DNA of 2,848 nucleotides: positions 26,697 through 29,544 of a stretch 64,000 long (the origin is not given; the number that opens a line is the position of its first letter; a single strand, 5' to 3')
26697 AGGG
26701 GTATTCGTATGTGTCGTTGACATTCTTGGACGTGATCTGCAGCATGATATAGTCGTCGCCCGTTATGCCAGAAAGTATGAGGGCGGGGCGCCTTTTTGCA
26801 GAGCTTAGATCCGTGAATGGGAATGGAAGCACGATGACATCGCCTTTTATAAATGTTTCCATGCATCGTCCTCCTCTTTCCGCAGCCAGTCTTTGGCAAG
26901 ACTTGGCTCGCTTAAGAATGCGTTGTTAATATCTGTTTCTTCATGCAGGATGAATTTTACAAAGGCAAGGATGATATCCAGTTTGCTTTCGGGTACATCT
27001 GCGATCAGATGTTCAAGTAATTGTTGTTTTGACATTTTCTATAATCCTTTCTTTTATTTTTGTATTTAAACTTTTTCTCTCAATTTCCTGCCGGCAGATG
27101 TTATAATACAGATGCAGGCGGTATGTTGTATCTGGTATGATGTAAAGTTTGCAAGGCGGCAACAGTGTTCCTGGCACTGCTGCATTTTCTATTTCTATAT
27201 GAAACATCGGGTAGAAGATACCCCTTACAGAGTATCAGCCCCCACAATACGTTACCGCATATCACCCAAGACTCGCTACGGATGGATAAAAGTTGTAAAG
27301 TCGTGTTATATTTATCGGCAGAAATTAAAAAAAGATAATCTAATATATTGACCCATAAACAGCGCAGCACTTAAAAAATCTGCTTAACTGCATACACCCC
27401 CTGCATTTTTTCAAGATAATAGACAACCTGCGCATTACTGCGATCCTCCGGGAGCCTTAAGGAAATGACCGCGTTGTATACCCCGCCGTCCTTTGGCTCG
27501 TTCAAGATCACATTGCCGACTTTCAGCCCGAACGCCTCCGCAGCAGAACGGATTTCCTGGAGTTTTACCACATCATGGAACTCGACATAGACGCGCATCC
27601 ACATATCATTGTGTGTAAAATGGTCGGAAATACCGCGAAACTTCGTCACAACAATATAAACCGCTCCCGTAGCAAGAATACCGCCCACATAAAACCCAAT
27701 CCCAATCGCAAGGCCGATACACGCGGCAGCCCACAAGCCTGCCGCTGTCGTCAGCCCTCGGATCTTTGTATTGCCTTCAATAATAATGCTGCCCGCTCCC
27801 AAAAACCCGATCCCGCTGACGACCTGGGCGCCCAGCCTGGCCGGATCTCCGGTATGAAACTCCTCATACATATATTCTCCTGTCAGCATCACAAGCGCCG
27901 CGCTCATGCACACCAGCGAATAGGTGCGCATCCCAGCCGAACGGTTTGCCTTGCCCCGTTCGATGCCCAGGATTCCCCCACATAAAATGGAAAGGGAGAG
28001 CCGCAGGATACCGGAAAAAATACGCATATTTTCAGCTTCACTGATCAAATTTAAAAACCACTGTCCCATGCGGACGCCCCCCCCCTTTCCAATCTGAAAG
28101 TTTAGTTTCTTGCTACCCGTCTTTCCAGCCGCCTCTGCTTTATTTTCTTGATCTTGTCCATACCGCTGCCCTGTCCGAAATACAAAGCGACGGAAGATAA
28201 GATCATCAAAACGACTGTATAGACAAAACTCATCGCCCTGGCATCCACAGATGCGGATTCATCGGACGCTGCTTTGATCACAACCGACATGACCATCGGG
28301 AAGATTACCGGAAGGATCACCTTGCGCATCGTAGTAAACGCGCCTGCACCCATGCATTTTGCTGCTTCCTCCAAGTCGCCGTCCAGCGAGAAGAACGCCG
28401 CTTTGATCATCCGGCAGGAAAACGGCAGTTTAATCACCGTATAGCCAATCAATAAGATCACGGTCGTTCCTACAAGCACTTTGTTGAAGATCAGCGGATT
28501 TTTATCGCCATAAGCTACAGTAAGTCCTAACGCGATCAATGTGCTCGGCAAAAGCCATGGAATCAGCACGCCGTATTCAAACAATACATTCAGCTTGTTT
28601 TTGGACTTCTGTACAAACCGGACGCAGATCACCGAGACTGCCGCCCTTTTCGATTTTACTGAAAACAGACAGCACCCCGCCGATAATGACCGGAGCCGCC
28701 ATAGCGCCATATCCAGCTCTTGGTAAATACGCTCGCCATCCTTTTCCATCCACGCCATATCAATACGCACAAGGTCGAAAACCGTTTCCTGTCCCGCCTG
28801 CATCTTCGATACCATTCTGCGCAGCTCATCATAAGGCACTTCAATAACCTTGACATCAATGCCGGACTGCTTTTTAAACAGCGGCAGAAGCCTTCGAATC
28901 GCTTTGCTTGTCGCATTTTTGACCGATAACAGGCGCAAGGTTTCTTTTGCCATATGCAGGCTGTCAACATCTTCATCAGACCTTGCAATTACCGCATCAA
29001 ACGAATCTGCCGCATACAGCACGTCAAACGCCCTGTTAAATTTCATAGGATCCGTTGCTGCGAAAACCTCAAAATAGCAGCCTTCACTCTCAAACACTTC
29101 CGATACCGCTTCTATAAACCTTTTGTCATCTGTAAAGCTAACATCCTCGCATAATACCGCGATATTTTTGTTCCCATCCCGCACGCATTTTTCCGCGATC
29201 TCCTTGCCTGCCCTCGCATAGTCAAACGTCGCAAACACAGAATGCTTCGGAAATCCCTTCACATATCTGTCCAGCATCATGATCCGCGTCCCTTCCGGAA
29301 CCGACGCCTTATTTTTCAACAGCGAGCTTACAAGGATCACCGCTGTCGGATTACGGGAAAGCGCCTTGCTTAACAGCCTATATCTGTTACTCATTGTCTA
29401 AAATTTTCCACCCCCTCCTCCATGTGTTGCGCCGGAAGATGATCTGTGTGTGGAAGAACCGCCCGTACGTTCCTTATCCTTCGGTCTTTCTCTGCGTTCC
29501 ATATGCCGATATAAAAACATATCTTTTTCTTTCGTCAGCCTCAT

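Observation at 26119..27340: Frameshifted PemK/MazF toxin-antitoxin pair bracketed by duplicated non-coding elements, each with an extended -10 promoter (candidate convergent sRNAs)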

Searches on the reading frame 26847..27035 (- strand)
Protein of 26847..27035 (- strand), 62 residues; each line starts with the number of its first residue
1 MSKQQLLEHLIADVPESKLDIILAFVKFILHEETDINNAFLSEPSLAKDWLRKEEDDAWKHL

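Call 9: search_protein_families(library=pfam, proteins=[window:26847-27035:-], max_evalue=0.1)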
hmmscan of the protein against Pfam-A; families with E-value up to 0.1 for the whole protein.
window:26847-27035:- (62 aa): 0 families

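Call 10: find_encoding_contigs(protein=window:26847-27035:-, flank=5000, max_places=10)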
Protein window:26847-27035:- (62 aa): 21 contigs read that carry it; 4 places shown.
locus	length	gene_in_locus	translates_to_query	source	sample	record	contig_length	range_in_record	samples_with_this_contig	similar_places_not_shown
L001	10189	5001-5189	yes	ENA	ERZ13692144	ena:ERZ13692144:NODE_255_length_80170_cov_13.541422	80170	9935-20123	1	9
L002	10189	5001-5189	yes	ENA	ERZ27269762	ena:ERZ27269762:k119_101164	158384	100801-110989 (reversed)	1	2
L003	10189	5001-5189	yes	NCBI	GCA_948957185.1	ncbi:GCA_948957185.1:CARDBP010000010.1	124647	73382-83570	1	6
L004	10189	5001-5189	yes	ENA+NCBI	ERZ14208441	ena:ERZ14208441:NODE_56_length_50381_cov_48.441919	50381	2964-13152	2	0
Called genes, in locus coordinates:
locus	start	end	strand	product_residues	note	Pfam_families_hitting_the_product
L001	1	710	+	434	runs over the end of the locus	PF13421:Band_7_1, PF01145:Band_7 (weak)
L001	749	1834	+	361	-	-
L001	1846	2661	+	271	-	PF04536:TPM_phosphatase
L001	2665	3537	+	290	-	-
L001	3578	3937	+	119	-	PF00528:BPD_transp_1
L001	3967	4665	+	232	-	PF02308:MgtC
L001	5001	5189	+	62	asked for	-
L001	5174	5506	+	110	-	PF02452:PemK_toxin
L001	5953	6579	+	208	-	-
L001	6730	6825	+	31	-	-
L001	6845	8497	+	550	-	PF05569:Peptidase_M56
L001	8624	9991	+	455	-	PF01520:Amidase_3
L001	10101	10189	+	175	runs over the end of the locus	PF09820:AAA-ATPase_like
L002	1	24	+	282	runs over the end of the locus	PF03009:GDPD, PF16387:DUF4996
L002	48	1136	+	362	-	PF01547:SBP_bac_1, PF13416:SBP_bac_8, PF13531:SBP_bac_11 (weak), PF13343:SBP_bac_6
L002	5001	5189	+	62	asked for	-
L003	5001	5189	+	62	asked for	-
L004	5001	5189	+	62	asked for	-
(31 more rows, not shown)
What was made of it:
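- On Type II PemK/MazF toxin-antitoxin system: Other strains are intact (call 10).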

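Call 51: search_protein_families(library=ncbifam, proteins=[window:26847-27035:-, L001:5174-5506:+], max_evalue=1)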
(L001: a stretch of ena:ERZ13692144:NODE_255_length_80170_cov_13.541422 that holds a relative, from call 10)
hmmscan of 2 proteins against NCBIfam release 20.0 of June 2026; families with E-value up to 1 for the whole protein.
window:26847-27035:- (62 aa): 0 families

L001:5174-5506:+ (110 aa): 0 families

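Call 52: search_protein_families(library=pfam, proteins=[L001:5174-5506:+], max_evalue=0.01)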
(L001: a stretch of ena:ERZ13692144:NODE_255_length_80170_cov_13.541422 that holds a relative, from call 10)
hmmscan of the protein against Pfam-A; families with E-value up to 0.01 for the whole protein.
L001:5174-5506:+ (110 aa): 1 family
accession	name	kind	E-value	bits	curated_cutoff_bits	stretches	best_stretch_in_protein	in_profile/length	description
PF02452.23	PemK_toxin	-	4.5e-12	46.6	23.1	1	6-107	2-108/109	PemK-like, MazF-like toxin of type II toxin-antitoxin system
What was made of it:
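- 26531..26862 (-): PemK/MazF toxin gene, frameshifted by a 1-nt deletion between 26705 and 26706. N-terminal frame 26623-26862; C-terminal frame 26531-26705. The intact 110-aa allele matches PemK at E=4.5e-12 over positions 2-108 of 109 (call 52).
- On Type II PemK/MazF toxin-antitoxin system: The intact allele from other strains matches at E=4.5e-12 over 2-108 of 109 (call 52).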

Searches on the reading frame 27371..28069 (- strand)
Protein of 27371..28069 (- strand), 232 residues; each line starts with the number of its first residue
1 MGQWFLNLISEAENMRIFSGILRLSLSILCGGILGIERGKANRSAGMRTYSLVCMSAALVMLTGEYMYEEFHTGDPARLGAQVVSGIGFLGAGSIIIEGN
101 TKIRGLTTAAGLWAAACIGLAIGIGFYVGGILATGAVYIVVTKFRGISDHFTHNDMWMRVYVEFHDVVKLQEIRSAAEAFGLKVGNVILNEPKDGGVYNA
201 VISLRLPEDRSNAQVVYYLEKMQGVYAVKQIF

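Call 9: search_protein_families(library=pfam, proteins=[window:27371-28069:-], max_evalue=0.1)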
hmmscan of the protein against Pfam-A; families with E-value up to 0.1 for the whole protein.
window:27371-28069:- (232 aa): 2 families
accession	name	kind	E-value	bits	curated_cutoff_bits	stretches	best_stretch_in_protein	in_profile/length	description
PF02308.21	MgtC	-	7.2e-36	123.6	31.4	1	24-147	1-118/121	MgtC family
PF25410.1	PH_34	-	0.073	13.3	27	0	150-189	95-134/149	PH-like domain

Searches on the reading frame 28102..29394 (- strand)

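Call 9: search_protein_families(library=pfam, proteins=[window:28102-29394:-], max_evalue=0.1)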
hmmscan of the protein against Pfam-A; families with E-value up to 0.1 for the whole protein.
window:28102-29394:- (430 aa): 3 families
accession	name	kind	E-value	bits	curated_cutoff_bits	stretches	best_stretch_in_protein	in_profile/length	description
PF00528.27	BPD_transp_1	-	4.3e-09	36.8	26.4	1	264-372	12-114/184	Binding-protein-dependent transport system inner membrane component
PF01547.30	SBP_bac_1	-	0.027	14.9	26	1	165-218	9-63/307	Bacterial extracellular solute-binding protein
PF13407.12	Peripla_BP_4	-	0.049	13.6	35.1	1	50-142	94-194/258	Periplasmic binding protein domain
